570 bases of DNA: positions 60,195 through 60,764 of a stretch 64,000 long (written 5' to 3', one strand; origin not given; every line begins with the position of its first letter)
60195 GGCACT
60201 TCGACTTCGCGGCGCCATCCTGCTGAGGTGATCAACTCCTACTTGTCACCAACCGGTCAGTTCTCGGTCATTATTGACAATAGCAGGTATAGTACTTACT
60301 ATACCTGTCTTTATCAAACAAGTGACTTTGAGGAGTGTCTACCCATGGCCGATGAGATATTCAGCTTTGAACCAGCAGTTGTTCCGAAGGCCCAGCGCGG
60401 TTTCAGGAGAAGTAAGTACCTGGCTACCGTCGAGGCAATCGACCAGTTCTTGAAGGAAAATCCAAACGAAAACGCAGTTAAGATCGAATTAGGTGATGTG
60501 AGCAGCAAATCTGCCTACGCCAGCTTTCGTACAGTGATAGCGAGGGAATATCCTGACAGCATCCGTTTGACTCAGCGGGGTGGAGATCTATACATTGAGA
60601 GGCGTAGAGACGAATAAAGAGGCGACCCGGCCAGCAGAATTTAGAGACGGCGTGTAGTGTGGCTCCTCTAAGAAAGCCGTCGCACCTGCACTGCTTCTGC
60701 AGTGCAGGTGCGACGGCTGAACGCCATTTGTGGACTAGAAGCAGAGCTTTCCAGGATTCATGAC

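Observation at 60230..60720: Low-GC, self-contained single-gene cassette with palindromic operator over its own -10 and a 20-bp perfect hairpin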

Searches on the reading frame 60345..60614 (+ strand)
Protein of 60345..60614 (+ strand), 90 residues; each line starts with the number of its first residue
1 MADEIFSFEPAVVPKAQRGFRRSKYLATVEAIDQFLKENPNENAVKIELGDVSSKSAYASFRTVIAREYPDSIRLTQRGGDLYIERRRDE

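Call 8: search_protein_families(library=pfam, proteins=[window:60345-60614:+], max_evalue=1)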
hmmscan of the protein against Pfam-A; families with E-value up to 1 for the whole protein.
window:60345-60614:+ (90 aa): 1 family
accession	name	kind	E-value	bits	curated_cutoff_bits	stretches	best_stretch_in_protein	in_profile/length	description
PF13501.12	SoxY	-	0.23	12.1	28.4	1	22-85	40-101/112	Sulfur oxidation protein SoxY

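Call 9: search_protein_families(library=phrogs, proteins=[window:60345-60614:+], max_evalue=10)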
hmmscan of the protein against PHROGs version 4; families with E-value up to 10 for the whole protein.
window:60345-60614:+ (90 aa): 0 families

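Call 10: search_protein_families(library=ncbifam, proteins=[window:60345-60614:+], max_evalue=10)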
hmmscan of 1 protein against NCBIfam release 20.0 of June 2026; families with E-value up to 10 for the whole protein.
window:60345-60614:+ (90 aa): 0 families

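Call 11: search_solved_structures(query=window:60345-60614:+, max_evalue=10)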
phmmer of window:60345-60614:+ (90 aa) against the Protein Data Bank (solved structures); distinct sequences matched with E-value up to 10: 3.
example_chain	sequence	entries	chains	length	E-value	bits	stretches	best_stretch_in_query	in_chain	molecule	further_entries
5cwi_A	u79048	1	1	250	0.072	17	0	29-73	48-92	Designed helical repeat protein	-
8ub3_A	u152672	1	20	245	0.17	15.8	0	24-45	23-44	DpHF7 filament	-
8uao_A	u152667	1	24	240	1.7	12.6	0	24-45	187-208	DpHF18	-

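Call 12: find_homologous_proteins(query=window:60345-60614:+, max_evalue=0.01)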
Query window:60345-60614:+ (90 aa): 12 proteins with E <= 0.01 among 12 candidates.
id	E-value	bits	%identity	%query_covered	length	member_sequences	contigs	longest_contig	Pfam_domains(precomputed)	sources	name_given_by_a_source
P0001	1.1e-50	187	100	100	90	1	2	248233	-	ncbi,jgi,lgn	ncbi:MAG: hypothetical protein ACOX8V_00885 [Thermoleophilia bacterium]|jgi:hypothetical protein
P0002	2.9e-39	150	81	100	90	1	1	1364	-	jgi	jgi:hypothetical protein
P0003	4.4e-30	121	66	97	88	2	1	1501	-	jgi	jgi:hypothetical protein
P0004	6.6e-29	117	66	97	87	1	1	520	-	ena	-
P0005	1.8e-28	116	67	97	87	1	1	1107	-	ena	-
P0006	4.7e-28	115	63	97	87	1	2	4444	-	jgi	jgi:hypothetical protein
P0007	7.1e-28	114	63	97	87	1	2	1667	-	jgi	jgi:hypothetical protein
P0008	2.7e-27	112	64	96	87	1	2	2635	-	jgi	jgi:hypothetical protein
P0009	1.2e-26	110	61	97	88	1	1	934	-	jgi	jgi:hypothetical protein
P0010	1.8e-26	110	63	97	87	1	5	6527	-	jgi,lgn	jgi:hypothetical protein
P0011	3.8e-26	109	61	97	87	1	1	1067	-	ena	-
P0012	7.0e-26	108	62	97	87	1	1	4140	-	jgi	jgi:hypothetical protein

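Call 16: find_encoding_contigs(protein=P0010, flank=5000, max_places=6)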
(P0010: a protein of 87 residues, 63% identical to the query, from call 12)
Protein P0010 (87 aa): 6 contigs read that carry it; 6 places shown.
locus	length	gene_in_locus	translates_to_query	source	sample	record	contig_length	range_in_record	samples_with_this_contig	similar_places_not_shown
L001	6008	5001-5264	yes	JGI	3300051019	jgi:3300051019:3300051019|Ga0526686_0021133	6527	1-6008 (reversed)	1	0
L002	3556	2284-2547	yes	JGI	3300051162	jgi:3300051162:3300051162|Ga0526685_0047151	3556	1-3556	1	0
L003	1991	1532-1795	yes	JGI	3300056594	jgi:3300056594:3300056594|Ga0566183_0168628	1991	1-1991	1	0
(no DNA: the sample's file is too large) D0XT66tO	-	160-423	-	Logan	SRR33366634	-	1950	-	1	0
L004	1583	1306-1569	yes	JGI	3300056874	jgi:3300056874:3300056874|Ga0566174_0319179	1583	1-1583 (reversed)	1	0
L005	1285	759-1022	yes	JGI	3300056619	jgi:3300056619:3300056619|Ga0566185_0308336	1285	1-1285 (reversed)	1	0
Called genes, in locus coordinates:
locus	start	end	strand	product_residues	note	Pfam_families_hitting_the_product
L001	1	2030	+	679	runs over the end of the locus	PF02653:BPD_transp_2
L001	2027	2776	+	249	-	PF00005:ABC_tran, PF13304:AAA_21 (faint), PF12399:BCA_ABC_TP_C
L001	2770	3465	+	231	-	PF00005:ABC_tran, PF13304:AAA_21 (faint)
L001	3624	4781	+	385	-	PF26233:NicX (weak)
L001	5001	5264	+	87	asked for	-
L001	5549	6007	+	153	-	?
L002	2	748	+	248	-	?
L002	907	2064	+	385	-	PF26233:NicX (weak)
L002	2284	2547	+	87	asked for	-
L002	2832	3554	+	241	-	?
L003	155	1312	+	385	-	PF26233:NicX (weak)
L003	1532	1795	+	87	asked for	-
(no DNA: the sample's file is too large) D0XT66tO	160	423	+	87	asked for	-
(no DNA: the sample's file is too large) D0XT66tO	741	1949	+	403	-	?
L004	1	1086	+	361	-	?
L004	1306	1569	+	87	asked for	-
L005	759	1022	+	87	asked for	-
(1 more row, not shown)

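Call 17: find_encoding_contigs(protein=P0006, flank=5000, max_places=4)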
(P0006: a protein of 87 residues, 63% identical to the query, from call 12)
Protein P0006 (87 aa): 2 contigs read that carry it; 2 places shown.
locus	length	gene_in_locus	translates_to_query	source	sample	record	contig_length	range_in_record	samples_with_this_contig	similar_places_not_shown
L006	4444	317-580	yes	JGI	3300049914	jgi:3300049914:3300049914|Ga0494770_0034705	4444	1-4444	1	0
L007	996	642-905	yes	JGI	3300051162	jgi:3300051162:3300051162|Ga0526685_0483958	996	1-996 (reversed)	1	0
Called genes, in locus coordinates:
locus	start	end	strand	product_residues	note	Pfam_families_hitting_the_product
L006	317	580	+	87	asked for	-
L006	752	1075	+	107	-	-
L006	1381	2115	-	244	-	PF01695:IstB_IS21, PF20720:nSTAND3 (weak)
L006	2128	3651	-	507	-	PF00665:rve, PF22483:Mu-transpos_C_2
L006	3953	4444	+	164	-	?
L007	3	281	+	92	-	?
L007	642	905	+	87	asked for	-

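Call 18: find_encoding_contigs(protein=P0012, flank=5000, max_places=4)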
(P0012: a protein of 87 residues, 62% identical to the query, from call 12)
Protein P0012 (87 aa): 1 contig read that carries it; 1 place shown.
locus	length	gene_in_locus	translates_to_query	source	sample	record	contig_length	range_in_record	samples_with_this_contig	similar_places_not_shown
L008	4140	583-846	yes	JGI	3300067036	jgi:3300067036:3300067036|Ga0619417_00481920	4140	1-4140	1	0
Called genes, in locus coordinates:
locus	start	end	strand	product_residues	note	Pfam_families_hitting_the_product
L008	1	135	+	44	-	?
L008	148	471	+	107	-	-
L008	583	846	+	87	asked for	-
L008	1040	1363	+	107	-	PF02627:CMD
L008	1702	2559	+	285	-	PF12849:PBP_like_2 (weak), PF01547:SBP_bac_1, PF13531:SBP_bac_11, PF12727:PBP_like (weak)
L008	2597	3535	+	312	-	PF00528:BPD_transp_1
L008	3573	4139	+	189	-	?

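Call 20: find_encoding_contigs(protein=P0002, flank=5000, max_places=4)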
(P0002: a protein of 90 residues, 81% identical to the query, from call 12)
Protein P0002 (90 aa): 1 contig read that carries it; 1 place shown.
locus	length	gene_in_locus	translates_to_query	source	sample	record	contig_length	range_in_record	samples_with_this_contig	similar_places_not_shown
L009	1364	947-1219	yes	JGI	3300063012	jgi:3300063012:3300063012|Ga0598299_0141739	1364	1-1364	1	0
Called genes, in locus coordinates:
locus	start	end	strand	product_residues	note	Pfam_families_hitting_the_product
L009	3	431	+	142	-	?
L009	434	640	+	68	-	-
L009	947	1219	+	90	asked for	-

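Call 21: find_encoding_contigs(protein=P0008, flank=5000, max_places=4)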
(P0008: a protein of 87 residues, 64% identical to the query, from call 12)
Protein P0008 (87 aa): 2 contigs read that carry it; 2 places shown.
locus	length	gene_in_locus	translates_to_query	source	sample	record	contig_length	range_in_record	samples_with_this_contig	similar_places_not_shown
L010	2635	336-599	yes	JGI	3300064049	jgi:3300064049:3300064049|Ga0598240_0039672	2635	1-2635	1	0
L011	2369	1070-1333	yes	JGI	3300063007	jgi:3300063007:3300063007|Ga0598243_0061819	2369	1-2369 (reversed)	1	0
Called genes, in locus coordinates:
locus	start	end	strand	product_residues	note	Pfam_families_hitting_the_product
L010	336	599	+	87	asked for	-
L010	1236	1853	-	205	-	PF01695:IstB_IS21, PF20720:nSTAND3 (faint)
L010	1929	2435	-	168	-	-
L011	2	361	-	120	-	?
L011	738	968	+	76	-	-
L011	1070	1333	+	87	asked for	-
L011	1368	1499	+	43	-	-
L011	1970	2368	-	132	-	?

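Call 22: find_encoding_contigs(protein=P0003, flank=5000, max_places=4)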
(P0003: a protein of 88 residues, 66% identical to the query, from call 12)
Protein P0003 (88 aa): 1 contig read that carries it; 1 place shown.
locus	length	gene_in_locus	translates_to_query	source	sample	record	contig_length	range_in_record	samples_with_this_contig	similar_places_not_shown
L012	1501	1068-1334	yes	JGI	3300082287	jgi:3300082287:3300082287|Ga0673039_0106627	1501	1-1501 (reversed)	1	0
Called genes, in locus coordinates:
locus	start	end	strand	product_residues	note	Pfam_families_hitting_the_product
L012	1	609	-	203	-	?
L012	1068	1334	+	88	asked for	-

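Call 37: predict_structure(alignment_id=A1)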
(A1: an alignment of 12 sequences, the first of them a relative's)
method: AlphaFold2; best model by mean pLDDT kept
length: 90 residues; sequences in the alignment: 12
mean_pLDDT: 72.7   pTM: 0.63
mean pLDDT of the five models: 72.7, 72.5, 71.6, 71.0, 70.4
residues with pLDDT >= 90: 4; 70-90: 60; 50-70: 7; < 50: 19
segments of 3 or more residues with pLDDT < 50: 1-5, 11-21
pLDDT, mean of each block of 10 residues (from residue 1): 46 38 76 83 80 81 89 85 77
secondary structure, 60 per line:
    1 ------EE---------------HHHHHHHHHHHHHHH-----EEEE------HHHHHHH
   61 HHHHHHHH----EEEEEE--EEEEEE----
elements in order: H24-38 E44-47 H54-68 E73-78 E81-86

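Call 40: fold_search(model_id=the predicted structure, library=pdb)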
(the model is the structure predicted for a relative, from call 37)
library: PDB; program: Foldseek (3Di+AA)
matches with E <= 10: 1266; with E <= 0.001: 0
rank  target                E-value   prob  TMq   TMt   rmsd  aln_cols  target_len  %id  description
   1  6x2d_A                2.4e-02  0.80  0.35  0.30   6.7        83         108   19  Crystal Structure of DNase I Domain of Ribonuclease E from Vibrio cholerae (released 2020-06-10)
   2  2vmk_D                3.1e-02  0.95  0.42  0.11   4.4        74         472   16  Crystal Structure of E. coli RNase E Apoprotein - Catalytic Domain (released 2008-07-22)
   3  2vmk_B                4.7e-02  0.93  0.43  0.11   4.3        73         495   18  Crystal Structure of E. coli RNase E Apoprotein - Catalytic Domain (released 2008-07-22)
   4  2c0b_L                5.3e-02  0.90  0.45  0.11   4.2        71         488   17  Catalytic domain of E. coli RNase E in complex with 13-mer RNA (released 2005-10-14)
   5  5f6c_B                7.4e-02  0.85  0.43  0.11   6.6        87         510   16  The structure of E. coli RNase E catalytically inactive mutant with RNA bound (released 2016-12-14)
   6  6qpq_D                8.9e-02  0.80  0.40  0.43   4.4        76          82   14  The structure of the cohesin head module elucidates the mechanism of ring opening (released 2020-02-05)
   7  9nyy_B                1.0e-01  0.47  0.37  0.07   6.7       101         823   15  Nucleic acid bound human SLFN14, State 1 (released 2025-07-09)
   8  2vmk_C                1.2e-01  0.82  0.42  0.11   4.4        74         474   16  Crystal Structure of E. coli RNase E Apoprotein - Catalytic Domain (released 2008-07-22)
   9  2vqc                  1.3e-01  0.75  0.41  0.49   4.5        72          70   14  Structure of a DNA binding winged-helix protein, F-112, from Sulfolobus Spindle-shaped Virus 1. (released 2008-05-06)
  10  6qpq_B                1.3e-01  0.60  0.37  0.40   4.8        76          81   17  The structure of the cohesin head module elucidates the mechanism of ring opening (released 2020-02-05)
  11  2zqe                  1.6e-01  0.94  0.58  0.64   3.4        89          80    9  Crystal structure of the Smr domain of Thermus thermophilus MutS2 (released 2008-09-30)
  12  8hzt_MODEL_1_A        1.6e-01  0.89  0.50  0.54   3.8        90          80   16  Bacillus subtilis SepF protein assembly (G137N mutant) (released 2024-02-14)
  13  3wbm_A                1.7e-01  0.69  0.46  0.48   6.0        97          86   13  Crystal Structure of protein-RNA complex (released 2013-12-11)
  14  9jn9_A                2.0e-01  0.25  0.30  0.06   6.3        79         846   18  Cryo-EM structure of human SLFN14 (released 2025-06-18)
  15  3zih_B                2.1e-01  0.75  0.45  0.49   4.1        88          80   17  Bacillus subtilis SepF, C-terminal domain (released 2013-11-27)
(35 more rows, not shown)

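Call 41: fold_search(model_id=the predicted structure, library=viral)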
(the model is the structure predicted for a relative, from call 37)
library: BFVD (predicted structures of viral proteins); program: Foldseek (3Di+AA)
matches with E <= 10: 1168; with E <= 0.001: 0
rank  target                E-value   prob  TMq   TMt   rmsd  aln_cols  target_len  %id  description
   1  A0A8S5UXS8            1.5e-03  1.00  0.56  0.57   5.6        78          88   27  Uncharacterized protein [Siphoviridae sp. ctfza2]
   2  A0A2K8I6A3            2.3e-03  1.00  0.42  0.43   5.1        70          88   23  DUF7413 domain-containing protein [Lactococcus phage LP8511]
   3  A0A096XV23            2.6e-03  1.00  0.42  0.32   4.8        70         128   18  DUF7413 domain-containing protein [Lactococcus phage phi15]
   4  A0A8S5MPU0            8.5e-03  1.00  0.57  0.69   4.1        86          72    8  Uncharacterized protein [Siphoviridae sp. ctsIQ24]
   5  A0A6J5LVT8            8.5e-03  0.99  0.49  0.31   5.4        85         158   16  Uncharacterized protein [uncultured Caudovirales phage]
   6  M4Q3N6                8.5e-03  0.98  0.45  0.44  16.3        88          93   19  (no name in the UniProt tables at hand)
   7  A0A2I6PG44            9.7e-03  1.00  0.56  0.67   4.0        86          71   14  (no name in the UniProt tables at hand)
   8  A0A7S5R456            1.1e-02  0.97  0.47  0.32   5.6        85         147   18  (no name in the UniProt tables at hand)
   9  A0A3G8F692            1.5e-02  0.94  0.44  0.40   5.3       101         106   18  (no name in the UniProt tables at hand)
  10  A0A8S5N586            1.7e-02  1.00  0.55  0.53   5.5        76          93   26  Uncharacterized protein [Podoviridae sp. ctiJY10]
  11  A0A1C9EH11            1.9e-02  0.97  0.50  0.49   7.2        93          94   22  Uncharacterized protein [Mycobacterium phage Tonenili]
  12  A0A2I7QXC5            2.4e-02  0.94  0.42  0.36   4.5        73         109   20  (no name in the UniProt tables at hand)
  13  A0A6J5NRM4            2.6e-02  0.97  0.44  0.26   3.8        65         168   17  Uncharacterized protein [uncultured Caudovirales phage]
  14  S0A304                2.9e-02  0.90  0.46  0.45   5.2        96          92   12  Uncharacterized protein [Cellulophaga phage phi18:3]
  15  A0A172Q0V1            3.4e-02  0.97  0.56  0.45   4.8        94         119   17  Uncharacterized protein [Acinetobacter phage vB_AbaM_ME3]
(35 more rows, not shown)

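Call 42: search_protein_representatives(alignment_id=A1)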
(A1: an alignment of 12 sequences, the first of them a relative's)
Query: 12 sequences, 87 profile positions. Proteins with E-value up to 0.001 (for the whole library): 16; up to 1e-10: 4; up to 1e-30: 3. The best 16 are listed.
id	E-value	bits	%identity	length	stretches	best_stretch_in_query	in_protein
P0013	2.1e-43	162.7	-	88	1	1-87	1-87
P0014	5.9e-36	138.8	-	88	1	1-87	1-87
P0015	8.7e-34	131.9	-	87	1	1-87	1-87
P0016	4.9e-12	62.2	-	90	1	4-87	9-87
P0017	6.8e-09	52.1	-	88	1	3-86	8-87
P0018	1.2e-08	51.3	-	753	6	31-76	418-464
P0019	2.5e-08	50.3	-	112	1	4-86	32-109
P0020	8.8e-08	48.5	-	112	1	4-86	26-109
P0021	1.6e-07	47.7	-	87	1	5-86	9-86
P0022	1.8e-06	44.4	-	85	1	6-86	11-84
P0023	3.1e-05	40.4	-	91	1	6-86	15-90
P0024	1.4e-04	38.3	-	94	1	4-86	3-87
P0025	7.0e-04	36.0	-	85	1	3-86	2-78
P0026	8.3e-04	35.8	-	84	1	4-86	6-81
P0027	8.7e-04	35.7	-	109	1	4-86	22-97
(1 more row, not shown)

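Call 45: search_solved_structures(query=A3, max_evalue=10)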
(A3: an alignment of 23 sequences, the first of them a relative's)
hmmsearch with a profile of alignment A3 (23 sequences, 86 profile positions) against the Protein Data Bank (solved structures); distinct sequences matched with E-value up to 10: 9.
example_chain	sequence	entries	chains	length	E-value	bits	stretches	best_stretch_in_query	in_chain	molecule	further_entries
3pfo_A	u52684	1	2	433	0.9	12.8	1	50-75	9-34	putative acetylornithine deacetylase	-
6mze_E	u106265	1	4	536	1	12.6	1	20-67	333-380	Protein Stu2p/Alp14p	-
6mzf_E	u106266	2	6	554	1.1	12.5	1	20-67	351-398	Protein Stu2p/Alp14p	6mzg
1vbe_1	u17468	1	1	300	1.1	12.5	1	19-74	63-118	POLIOVIRUS TYPE 3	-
3epd_1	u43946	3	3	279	1.1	12.4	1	19-74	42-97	protein VP1 | Capsid protein VP1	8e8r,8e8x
4r1l_A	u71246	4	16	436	1.1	12.4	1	25-73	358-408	Phenylacetate-coenzyme A ligase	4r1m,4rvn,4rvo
1vba_1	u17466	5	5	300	1.3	12.3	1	19-74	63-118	POLIOVIRUS TYPE 3 | VP1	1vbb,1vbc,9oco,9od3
1piv_1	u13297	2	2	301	1.3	12.3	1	19-74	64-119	POLIOVIRUS TYPE 3 (SUBUNIT VP1) | POLIOVIRUS TYPE 3, SABIN STRAIN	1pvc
5o5b_1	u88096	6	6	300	1.6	12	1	19-74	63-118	Capsid proteins, VP1 | Capsid protein, VP1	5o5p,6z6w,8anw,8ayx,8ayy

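Call 46: search_protein_families(library=pfam, alignment_id=A3, max_evalue=0.1)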
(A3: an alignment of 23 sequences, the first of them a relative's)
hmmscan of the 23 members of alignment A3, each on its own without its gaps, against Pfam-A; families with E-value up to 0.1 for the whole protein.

A. member 1, P0001 (90 aa): 0 families

B. families by the number of members that match (of 23 scanned): 10 families
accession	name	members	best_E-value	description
PF12918.12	TcdB_N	3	0.00089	TcdB toxin N-terminal helical domain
PF12583.14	TPPII_C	1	0.016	Tripeptidyl peptidase II, C-terminal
PF24448.1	T4_y05I_C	1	0.018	y05I-like putative transcription factor C-terminal domain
PF04239.17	DUF421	1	0.022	YetF C-terminal domain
PF24313.1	Paratox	1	0.023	Paratox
PF15915.11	BAT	1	0.028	GAF and HTH_10 associated domain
PF11625.14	DUF3253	1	0.047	Protein of unknown function (DUF3253)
PF24022.1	DUF7334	1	0.049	Family of unknown function (DUF7334)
PF06530.18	Phage_antitermQ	1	0.07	Phage antitermination protein Q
PF14724.11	mit_SMPDase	1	0.072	Mitochondrial-associated sphingomyelin phosphodiesterase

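Call 47: search_protein_families(library=phrogs, alignment_id=A3, max_evalue=0.1)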
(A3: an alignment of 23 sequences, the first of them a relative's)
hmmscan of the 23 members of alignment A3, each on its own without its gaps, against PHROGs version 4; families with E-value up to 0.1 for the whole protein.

A. member 1, P0001 (90 aa): 0 families

B. families by the number of members that match (of 23 scanned): 3 families
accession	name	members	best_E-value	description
phrog_19896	-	1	0.017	-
phrog_24499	-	1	0.019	-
phrog_2133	-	1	0.022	-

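Call 48: find_homologous_proteins(query=A3, max_evalue=0.001)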
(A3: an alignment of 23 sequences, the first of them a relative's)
Query A3 (23 sequences) (90 aa, profile of the alignment): 35 proteins with E <= 0.001 among 530 candidates.
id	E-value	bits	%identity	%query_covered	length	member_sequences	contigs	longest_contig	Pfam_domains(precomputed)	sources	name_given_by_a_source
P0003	2.4e-31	125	66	97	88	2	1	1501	-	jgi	jgi:hypothetical protein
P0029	5.9e-31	124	63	97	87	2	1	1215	-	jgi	jgi:hypothetical protein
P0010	7.5e-31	124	63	97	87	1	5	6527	-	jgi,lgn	jgi:hypothetical protein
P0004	7.7e-31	124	66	97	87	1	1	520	-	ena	-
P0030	8.9e-31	123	64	97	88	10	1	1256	-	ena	-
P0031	9.6e-31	123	62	97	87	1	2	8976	-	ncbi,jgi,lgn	-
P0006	1.4e-30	123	63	97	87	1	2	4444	-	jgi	jgi:hypothetical protein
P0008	2.2e-30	122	64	96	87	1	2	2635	-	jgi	jgi:hypothetical protein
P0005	3.1e-30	122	67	97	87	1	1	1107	-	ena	-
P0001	1.5e-29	119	100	100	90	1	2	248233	-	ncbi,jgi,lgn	ncbi:MAG: hypothetical protein ACOX8V_00885 [Thermoleophilia bacterium]|jgi:hypothetical protein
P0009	1.5e-29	119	61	97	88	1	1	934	-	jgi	jgi:hypothetical protein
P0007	1.6e-29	119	63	97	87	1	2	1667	-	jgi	jgi:hypothetical protein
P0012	8.7e-29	117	62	97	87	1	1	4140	-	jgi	jgi:hypothetical protein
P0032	1.6e-28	116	63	97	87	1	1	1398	-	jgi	jgi:hypothetical protein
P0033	1.7e-28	116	64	97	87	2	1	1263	-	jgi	jgi:hypothetical protein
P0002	2.4e-28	116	81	100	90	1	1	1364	-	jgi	jgi:hypothetical protein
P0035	5.0e-28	115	62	97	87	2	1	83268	-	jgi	jgi:hypothetical protein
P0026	4.7e-24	102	30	93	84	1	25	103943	-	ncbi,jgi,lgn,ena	jgi:hypothetical protein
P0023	2.9e-22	96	32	90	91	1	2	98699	-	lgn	-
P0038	3.9e-19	86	37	96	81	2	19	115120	-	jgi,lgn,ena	jgi:hypothetical protein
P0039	1.1e-17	81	28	94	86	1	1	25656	-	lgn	-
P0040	7.6e-15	72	24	88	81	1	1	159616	-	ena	-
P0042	4.4e-10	57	26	91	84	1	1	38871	-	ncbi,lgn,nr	ncbi:MAG: hypothetical protein JXA87_06060 [Thermoleophilia bacterium]|nr:hypothetical protein [Ther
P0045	4.7e-8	51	-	-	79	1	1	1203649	-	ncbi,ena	-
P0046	6.9e-8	50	-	-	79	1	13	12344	-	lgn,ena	-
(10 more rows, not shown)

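Call 49: find_encoding_contigs(protein=P0035, flank=8000, max_places=3)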
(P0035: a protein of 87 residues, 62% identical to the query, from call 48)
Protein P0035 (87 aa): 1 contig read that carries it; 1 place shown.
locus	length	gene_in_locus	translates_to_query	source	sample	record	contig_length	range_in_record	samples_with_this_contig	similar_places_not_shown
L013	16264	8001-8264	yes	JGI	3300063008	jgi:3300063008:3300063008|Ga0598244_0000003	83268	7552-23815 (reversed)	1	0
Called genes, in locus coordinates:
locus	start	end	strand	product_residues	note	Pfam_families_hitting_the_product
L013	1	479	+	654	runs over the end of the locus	PF02653:BPD_transp_2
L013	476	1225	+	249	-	PF00005:ABC_tran, PF13304:AAA_21 (faint), PF12399:BCA_ABC_TP_C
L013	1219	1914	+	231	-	PF00005:ABC_tran, PF13304:AAA_21 (faint)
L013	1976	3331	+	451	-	PF01208:URO-D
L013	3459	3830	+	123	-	PF12802:MarR_2, PF01047:MarR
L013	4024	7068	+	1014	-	PF21423:AhtL-like_1st, PF00384:Molybdopterin, PF01568:Molydop_binding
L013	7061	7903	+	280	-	PF12838:Fer4_7 (faint), PF13247:Fer4_11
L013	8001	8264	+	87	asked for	-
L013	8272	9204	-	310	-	PF00753:Lactamase_B, PF12706:Lactamase_B_2 (weak)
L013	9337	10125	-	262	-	PF00005:ABC_tran, PF13304:AAA_21 (faint)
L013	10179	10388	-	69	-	PF03459:TOBE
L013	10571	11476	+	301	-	PF01547:SBP_bac_1, PF13531:SBP_bac_11, PF12974:Phosphonate-bd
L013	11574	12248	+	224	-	PF00528:BPD_transp_1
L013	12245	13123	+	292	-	PF02749:QRPTase_N, PF01729:QRPTase_C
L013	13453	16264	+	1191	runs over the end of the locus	PF04122:CW_binding_2, PF02369:Big_1 (weak)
